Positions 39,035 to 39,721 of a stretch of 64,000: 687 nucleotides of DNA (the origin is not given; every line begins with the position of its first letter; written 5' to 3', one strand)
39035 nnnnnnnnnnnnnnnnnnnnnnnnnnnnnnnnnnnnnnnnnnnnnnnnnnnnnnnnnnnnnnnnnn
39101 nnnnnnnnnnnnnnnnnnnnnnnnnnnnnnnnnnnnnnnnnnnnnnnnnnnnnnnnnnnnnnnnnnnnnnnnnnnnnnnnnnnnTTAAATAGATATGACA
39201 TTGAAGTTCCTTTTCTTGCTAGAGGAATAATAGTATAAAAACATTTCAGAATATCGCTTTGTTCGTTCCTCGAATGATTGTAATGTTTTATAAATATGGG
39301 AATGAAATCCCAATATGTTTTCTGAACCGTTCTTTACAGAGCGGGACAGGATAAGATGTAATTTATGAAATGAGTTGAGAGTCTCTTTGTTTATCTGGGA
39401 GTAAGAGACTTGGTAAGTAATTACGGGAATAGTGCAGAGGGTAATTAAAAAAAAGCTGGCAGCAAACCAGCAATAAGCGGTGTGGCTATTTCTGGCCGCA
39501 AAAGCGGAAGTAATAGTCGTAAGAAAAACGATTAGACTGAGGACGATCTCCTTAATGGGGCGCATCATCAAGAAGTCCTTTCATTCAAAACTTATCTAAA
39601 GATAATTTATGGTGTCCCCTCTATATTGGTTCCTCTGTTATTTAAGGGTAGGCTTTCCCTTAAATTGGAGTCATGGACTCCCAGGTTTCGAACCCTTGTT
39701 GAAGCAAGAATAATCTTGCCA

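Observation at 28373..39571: Tandem array of four mosaic paralogous secreted beta-helix / carbohydrate-binding genes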

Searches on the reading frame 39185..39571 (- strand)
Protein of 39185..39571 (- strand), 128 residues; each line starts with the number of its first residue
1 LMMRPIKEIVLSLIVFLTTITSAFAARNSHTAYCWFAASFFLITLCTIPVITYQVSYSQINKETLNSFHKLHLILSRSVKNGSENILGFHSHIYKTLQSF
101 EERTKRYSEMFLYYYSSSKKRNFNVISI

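Call 15: search_protein_families(library=pfam, proteins=[window:39185-39571:-], max_evalue=0.001)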
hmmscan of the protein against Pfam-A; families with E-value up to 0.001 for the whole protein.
window:39185-39571:- (128 aa): 0 families

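Call 17: search_protein_families(library=ncbifam, proteins=[window:39185-39571:-], max_evalue=0.001)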
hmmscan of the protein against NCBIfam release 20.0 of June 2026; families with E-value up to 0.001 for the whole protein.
window:39185-39571:- (128 aa): 0 families
